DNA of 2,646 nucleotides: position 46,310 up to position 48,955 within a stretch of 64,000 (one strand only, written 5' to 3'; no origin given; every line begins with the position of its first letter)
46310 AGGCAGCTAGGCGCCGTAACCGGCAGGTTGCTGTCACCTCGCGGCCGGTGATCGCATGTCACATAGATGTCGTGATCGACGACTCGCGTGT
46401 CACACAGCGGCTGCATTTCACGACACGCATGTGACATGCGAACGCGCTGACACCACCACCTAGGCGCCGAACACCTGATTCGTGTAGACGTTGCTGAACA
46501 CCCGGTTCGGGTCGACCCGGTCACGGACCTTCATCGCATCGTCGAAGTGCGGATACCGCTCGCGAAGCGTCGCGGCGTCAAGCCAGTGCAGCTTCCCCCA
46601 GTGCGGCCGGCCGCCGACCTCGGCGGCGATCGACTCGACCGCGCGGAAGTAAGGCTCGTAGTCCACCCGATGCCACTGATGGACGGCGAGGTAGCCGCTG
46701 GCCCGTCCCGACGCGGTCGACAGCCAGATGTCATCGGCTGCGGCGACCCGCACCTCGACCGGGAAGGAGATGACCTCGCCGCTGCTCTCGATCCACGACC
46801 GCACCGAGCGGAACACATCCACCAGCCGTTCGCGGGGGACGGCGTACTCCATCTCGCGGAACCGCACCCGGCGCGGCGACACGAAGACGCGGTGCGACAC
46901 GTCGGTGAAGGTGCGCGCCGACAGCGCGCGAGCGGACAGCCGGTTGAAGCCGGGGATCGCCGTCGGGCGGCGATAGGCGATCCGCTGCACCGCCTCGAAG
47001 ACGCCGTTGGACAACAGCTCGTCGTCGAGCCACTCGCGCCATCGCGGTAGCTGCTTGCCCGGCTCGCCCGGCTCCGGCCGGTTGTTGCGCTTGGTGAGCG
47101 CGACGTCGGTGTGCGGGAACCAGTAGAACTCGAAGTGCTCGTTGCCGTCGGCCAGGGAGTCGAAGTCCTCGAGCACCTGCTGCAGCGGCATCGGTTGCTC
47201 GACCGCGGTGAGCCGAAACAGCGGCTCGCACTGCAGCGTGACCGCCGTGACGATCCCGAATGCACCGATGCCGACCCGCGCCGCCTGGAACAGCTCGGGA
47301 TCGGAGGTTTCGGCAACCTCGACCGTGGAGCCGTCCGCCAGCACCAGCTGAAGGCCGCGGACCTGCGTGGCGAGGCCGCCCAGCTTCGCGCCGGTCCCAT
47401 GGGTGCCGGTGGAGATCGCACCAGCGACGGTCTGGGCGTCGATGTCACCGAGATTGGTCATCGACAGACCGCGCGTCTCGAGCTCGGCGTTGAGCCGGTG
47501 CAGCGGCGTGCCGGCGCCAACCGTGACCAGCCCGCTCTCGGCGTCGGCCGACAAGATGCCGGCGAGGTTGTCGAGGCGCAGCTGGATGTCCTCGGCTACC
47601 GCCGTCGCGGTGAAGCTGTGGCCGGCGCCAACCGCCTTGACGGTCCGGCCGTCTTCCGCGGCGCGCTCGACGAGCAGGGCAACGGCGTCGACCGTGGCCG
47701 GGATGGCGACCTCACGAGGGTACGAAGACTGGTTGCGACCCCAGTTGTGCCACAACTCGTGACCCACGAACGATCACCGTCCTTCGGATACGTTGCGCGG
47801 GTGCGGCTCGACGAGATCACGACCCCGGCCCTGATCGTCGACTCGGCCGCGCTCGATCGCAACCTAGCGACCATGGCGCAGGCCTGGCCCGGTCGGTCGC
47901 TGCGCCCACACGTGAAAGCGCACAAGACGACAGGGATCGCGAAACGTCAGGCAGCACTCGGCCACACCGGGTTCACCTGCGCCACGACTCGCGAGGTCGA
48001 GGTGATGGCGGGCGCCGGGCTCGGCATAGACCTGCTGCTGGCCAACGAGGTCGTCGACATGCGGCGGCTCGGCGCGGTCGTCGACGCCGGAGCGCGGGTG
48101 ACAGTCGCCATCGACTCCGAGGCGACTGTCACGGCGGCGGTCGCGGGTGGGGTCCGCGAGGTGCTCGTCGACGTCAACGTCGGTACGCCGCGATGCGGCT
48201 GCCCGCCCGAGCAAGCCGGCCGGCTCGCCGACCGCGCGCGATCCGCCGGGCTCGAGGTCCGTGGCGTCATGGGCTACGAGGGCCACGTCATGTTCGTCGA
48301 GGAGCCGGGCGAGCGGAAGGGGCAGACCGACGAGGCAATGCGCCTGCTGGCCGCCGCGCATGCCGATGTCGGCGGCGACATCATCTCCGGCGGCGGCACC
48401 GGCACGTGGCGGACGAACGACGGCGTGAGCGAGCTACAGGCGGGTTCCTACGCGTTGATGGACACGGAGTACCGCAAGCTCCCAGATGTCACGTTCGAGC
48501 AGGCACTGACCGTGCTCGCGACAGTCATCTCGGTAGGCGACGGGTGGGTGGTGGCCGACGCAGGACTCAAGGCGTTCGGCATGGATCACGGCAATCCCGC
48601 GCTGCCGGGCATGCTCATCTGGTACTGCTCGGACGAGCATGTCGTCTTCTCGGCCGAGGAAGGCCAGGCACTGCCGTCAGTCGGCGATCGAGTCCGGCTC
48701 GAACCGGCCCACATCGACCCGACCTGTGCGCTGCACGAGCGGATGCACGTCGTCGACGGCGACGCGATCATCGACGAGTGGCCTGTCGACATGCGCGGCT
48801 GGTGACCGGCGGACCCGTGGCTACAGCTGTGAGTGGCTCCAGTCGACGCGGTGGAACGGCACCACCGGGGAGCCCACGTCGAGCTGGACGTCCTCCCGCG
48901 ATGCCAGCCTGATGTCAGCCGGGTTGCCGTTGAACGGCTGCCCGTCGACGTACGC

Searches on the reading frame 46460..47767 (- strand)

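Call 21: search_protein_families(library=pfam, proteins=[window:46460-47767:-], max_evalue=10)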
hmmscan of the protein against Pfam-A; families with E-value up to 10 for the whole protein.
window:46460-47767:- (435 aa): 4 families
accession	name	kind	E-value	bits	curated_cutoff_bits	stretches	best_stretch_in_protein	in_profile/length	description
PF04030.19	ALO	-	1.1e-79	268.3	23.1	1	176-431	1-257/258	D-arabinono-1,4-lactone oxidase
PF01565.28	FAD_binding_4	-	5.4e-27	94.6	26.4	1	18-151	2-138/139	FAD binding domain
PF09129.16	Chol_subst-bind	-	0.17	11.4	25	0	407-433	294-320/321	Cholesterol oxidase, substrate-binding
PF13580.11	SIS_2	-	0.19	12.2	27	1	26-71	21-63/138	SIS domain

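Call 78: search_protein_families(library=ncbifam, proteins=[window:46460-47767:-], max_evalue=1e-10)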
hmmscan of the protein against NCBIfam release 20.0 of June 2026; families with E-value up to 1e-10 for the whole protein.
window:46460-47767:- (435 aa): 5 families
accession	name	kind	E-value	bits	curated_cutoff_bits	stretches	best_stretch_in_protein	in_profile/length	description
TIGR01679.1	bact_FAD_ox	subfamily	5.1e-117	391.3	292.25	1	6-434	1-419/419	FAD-linked oxidoreductase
TIGR01678.1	FAD_lactone_ox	subfamily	2.3e-76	257.5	396.8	1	6-426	4-437/438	sugar 1,4-lactone oxidase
TIGR01676.1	GLDHase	equivalog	6.7e-30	104.4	458.25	1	8-224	53-269/541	L-galactonolactone dehydrogenase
NF053785.1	DcplphribOxDprE1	equivalog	6.3e-27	94.9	500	1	7-185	6-185/449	decaprenylphosphoryl-beta-D-ribose oxidase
TIGR01677.1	pln_FAD_oxido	subfamily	5.1e-25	88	383.1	1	18-230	35-261/560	FAD-dependent oxidoreductase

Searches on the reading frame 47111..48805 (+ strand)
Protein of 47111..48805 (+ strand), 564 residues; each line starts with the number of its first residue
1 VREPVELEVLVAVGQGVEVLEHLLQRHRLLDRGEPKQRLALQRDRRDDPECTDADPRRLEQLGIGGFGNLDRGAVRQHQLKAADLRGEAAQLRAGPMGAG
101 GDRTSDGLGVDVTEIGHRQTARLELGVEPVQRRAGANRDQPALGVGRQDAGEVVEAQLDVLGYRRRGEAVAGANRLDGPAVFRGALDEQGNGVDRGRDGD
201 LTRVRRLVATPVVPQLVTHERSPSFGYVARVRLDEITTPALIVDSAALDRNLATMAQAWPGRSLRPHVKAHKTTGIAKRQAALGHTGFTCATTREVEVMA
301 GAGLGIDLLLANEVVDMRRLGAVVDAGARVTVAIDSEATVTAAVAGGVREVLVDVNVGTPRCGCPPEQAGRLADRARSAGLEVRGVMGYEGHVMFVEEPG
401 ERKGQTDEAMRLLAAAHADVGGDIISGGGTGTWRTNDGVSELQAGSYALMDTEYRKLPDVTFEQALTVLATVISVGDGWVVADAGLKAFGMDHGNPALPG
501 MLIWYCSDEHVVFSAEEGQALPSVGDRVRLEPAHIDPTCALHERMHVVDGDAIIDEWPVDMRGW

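Call 53: search_protein_families(library=pfam, proteins=[window:47111-48805:+], max_evalue=0.0001)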
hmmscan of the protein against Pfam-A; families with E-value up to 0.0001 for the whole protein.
window:47111-48805:+ (564 aa): 2 families
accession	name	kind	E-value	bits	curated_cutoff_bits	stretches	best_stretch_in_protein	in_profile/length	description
PF01168.26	Ala_racemase_N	-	4.7e-19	69.4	24.1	1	243-436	1-202/220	Alanine racemase, N-terminal domain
PF14031.13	D-ser_dehydrat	-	1.2e-15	58.4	22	1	465-548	1-97/97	Putative serine dehydratase domain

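Call 78: search_protein_families(library=ncbifam, proteins=[window:47111-48805:+], max_evalue=1e-10)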
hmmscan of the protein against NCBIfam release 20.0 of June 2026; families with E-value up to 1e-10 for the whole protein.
window:47111-48805:+ (564 aa): 1 family
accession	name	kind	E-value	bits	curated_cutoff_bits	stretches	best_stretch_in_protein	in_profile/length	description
NF045642.2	HdxyAspAldBhcC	equivalog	2.5e-51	175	690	1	231-563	22-384/387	3-hydroxy-D-aspartate aldolase BhcC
